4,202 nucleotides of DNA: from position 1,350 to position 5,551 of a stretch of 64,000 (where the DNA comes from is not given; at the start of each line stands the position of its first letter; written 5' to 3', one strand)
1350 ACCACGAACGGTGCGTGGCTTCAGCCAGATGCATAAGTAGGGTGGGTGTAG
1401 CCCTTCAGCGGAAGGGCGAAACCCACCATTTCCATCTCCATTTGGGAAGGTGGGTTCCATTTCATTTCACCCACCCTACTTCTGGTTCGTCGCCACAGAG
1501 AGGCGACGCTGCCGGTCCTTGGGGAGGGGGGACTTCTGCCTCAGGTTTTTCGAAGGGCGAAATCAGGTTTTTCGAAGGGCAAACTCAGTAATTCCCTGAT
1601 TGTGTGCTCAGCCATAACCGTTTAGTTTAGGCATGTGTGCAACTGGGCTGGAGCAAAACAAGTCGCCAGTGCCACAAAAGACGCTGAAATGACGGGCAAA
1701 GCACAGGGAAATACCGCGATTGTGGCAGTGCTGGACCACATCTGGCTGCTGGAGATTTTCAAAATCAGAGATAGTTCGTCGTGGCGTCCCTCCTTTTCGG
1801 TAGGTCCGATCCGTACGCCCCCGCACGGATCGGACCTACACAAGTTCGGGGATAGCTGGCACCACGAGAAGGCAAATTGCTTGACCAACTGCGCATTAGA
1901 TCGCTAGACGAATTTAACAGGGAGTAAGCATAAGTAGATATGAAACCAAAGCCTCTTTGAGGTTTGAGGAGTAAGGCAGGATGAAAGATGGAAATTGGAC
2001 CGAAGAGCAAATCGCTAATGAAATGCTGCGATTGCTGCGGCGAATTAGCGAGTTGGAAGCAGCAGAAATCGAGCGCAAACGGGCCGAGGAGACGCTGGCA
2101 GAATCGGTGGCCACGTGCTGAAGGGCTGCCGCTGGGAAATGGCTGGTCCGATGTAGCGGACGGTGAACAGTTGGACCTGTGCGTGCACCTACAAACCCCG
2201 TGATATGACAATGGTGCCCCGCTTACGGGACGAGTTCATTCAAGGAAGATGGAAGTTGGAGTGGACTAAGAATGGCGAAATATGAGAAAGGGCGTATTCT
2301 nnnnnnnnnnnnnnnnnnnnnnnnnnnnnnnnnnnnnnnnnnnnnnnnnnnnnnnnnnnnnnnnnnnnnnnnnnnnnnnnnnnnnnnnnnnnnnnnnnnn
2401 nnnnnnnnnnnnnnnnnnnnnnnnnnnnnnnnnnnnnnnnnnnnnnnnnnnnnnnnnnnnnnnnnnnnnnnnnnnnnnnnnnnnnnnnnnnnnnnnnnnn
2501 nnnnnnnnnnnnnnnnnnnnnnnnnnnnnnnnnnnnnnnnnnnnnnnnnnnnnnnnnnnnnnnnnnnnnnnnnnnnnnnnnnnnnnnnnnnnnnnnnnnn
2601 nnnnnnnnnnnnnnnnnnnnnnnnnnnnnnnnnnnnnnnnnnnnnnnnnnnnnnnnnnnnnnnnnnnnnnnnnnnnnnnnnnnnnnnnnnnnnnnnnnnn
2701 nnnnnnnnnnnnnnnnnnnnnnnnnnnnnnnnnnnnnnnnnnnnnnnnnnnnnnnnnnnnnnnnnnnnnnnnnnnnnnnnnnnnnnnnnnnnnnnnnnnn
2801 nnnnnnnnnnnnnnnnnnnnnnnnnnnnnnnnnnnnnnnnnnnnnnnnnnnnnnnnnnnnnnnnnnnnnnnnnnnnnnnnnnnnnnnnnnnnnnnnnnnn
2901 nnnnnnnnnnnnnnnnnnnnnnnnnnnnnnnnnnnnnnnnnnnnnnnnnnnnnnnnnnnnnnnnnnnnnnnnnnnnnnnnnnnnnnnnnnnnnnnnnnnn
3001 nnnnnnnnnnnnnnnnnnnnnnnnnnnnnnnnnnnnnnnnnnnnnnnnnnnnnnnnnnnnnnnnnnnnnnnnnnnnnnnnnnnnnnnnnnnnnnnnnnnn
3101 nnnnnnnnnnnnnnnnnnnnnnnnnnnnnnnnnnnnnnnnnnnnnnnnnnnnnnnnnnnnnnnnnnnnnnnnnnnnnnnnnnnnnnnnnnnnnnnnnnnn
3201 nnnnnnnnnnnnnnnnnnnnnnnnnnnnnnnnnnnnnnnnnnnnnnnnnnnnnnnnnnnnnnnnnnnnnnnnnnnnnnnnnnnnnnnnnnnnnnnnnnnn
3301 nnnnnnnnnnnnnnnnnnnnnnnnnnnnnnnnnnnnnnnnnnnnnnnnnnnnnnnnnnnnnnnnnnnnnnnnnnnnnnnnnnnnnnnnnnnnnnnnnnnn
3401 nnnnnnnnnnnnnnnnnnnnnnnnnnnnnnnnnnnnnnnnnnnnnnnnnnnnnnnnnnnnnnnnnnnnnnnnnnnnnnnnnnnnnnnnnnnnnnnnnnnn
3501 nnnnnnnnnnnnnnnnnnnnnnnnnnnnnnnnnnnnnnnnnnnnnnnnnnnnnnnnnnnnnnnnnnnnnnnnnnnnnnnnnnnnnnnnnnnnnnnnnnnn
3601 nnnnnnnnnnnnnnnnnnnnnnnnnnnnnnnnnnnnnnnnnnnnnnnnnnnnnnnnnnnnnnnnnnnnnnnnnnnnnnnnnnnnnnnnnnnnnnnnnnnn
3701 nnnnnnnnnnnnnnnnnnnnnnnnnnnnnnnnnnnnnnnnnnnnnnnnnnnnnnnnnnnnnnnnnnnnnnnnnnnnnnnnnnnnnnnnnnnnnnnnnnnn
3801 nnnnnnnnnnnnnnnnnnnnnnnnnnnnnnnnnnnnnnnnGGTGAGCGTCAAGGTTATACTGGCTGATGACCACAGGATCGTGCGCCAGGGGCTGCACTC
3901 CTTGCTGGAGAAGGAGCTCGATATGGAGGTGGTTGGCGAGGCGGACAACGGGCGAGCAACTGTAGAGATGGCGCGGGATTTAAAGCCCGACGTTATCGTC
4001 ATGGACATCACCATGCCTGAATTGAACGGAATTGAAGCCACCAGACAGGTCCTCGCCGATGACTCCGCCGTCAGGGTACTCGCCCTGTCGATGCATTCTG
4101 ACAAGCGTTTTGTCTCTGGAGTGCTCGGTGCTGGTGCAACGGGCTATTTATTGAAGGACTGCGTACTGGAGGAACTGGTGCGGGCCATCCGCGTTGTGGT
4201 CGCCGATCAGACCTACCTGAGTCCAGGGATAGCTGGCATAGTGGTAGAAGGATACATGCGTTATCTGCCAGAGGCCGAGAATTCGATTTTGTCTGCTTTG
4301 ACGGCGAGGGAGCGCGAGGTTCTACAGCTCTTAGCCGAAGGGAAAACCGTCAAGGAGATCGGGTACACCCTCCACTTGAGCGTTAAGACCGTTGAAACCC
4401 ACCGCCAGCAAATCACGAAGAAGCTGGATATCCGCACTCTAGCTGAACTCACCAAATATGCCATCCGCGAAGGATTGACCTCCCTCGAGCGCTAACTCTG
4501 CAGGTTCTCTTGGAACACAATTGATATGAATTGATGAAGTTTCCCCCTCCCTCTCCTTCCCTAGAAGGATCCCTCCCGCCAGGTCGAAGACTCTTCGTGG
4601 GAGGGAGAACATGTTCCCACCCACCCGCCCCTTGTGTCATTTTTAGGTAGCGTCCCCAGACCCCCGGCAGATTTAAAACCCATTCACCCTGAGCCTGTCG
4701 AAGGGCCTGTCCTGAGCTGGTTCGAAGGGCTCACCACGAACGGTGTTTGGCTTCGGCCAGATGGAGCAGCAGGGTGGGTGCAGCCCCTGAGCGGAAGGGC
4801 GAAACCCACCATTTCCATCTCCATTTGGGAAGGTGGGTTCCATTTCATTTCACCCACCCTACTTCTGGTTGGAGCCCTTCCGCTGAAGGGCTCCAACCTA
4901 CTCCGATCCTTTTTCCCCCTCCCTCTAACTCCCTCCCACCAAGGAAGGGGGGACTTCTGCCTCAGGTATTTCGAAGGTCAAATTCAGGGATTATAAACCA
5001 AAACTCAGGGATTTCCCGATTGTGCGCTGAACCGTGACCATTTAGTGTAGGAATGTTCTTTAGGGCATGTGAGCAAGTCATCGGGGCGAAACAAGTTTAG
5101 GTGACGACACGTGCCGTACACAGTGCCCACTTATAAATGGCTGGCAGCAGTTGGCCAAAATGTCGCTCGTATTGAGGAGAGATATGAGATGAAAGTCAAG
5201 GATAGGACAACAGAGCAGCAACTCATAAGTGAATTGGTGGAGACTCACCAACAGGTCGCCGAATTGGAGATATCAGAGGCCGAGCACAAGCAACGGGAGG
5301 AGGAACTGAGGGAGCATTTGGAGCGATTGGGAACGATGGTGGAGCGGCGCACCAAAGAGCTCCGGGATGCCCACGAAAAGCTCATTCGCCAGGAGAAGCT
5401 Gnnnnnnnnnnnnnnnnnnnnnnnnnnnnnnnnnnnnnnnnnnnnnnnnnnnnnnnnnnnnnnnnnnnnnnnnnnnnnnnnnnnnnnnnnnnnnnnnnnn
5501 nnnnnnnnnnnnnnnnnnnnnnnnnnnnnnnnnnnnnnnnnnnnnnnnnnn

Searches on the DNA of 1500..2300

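Call 46: search_rna_families(source=window, start=1500, end=2300, threshold=evalue, max_evalue=1)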
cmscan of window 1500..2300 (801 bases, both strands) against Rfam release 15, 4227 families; matches with E-value up to 1: 1.
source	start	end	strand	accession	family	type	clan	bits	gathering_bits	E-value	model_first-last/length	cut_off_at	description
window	1796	1904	-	RF02828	Scr3920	Gene; sRNA;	-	19.3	88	0.32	1-125/125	no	Streptomyces RNA 3920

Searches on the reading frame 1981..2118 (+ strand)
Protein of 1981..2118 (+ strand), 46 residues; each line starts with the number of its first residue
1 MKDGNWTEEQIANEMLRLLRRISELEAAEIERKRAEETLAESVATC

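Call 42: find_homologous_proteins(query=window:1981-2118:+, max_evalue=0.01)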
Query seq(46 aa) (46 aa): 3 proteins with E <= 0.01 among 3 candidates.
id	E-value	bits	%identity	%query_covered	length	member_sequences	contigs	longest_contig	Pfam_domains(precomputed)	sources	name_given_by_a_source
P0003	2.1e-18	81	93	100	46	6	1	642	-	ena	-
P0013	5.7e-9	52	76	80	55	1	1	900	-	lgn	-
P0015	2.7e-6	44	60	93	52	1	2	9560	-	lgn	-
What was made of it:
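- The mini-protein family is tiny: 3 clusters among 5.8 billion sequences (call 42).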

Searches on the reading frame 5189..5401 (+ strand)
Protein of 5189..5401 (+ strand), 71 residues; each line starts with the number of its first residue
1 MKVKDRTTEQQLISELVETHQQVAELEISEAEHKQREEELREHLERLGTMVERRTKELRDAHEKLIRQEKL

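Call 29: search_protein_families(library=pfam, proteins=[window:5189-5401:+], max_evalue=10)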
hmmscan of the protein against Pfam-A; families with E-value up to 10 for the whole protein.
seq(71 aa): 11 families
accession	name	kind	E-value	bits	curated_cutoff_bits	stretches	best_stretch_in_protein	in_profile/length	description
PF19979.4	DUF6415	-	0.02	16.1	27.5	1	26-63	13-50/95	Family of unknown function (DUF6415)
PF05120.17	GvpG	-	0.039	14.6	30.6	1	11-45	32-66/67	Gas vesicle protein G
PF05823.17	Gp-FAR-1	-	0.045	14.6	29.2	1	9-67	22-80/149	Nematode fatty acid retinoid binding protein (Gp-FAR-1)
PF05642.16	Sporozoite_P67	-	0.055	12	28.9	1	26-70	439-483/727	Sporozoite P67 surface antigen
PF04977.20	DivIC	-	0.064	13.5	28.9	1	13-56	16-62/80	Septum formation initiator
PF25742.1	Phage_Gene33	-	0.12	13.1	27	1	11-47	3-39/100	Phage Gene 33 protein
PF10112.14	Halogen_Hydrol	-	0.12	12.7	29.8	1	13-59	131-177/191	5-bromo-4-chloroindolyl phosphate hydrolysis protein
PF13935.11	Ead_Ea22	-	0.14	13.1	27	1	10-69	70-131/139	Ead/Ea22-like protein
PF25026.1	Asd-4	-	0.18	12.4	29.1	1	3-65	13-73/80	Asd-4-like domain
PF06295.17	ZapG-like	-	0.35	11.4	33.5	1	21-66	28-73/123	Z-ring associated protein G-like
PF04632.18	FUSC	-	0.76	8.7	30.9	1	6-66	187-246/660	Fusaric acid resistance protein family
